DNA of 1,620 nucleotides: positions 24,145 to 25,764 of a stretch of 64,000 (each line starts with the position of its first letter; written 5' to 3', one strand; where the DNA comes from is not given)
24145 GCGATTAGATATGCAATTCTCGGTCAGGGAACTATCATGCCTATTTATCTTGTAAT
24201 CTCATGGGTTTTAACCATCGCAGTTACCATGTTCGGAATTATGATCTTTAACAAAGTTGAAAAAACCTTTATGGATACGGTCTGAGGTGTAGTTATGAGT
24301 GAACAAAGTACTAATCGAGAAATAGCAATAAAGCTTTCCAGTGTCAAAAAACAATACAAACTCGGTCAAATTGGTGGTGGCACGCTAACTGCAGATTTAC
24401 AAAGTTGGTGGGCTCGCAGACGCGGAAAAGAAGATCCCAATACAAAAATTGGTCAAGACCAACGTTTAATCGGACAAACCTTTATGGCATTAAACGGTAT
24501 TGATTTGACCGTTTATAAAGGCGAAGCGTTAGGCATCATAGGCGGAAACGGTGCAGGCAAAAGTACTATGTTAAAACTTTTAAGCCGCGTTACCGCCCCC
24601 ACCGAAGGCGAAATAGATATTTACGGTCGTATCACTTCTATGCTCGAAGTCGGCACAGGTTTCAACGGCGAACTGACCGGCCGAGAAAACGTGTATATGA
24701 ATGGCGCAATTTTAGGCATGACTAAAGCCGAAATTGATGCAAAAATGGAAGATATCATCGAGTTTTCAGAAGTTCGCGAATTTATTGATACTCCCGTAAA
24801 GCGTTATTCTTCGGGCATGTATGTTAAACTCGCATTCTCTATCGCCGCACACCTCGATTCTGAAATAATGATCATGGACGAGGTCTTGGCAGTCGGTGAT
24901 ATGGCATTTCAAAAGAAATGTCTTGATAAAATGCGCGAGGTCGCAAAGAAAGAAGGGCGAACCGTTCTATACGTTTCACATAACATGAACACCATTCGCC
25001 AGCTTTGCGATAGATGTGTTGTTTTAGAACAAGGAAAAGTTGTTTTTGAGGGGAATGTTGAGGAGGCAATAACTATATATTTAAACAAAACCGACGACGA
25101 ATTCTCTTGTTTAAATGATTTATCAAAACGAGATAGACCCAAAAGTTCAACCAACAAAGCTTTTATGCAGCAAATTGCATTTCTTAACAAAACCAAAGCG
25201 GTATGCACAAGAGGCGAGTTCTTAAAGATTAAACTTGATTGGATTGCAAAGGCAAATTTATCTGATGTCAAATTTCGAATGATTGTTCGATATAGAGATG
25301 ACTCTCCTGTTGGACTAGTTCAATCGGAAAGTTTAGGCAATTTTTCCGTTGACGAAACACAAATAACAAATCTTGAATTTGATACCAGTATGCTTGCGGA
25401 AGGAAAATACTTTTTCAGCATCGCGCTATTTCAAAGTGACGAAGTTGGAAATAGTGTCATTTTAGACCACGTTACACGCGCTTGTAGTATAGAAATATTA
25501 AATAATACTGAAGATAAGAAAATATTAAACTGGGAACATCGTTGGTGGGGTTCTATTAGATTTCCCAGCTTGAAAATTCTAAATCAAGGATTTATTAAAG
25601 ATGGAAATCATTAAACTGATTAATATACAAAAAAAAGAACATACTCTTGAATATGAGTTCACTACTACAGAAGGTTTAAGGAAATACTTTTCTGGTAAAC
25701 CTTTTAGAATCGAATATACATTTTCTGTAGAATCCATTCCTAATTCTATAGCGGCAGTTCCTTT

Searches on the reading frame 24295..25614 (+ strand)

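Call 8: search_protein_families(library=pfam, proteins=[window:24295-25614:+])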
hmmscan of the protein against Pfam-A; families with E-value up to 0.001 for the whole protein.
window:24295-25614:+ (439 aa): 2 families
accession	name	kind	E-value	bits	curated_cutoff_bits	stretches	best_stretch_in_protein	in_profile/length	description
PF00005.33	ABC_tran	-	4.2e-20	73.2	25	1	66-197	1-135/137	ABC transporter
PF14524.12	Wzt_C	-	1.2e-08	35.5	30.4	1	285-405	6-133/143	Wzt C-terminal domain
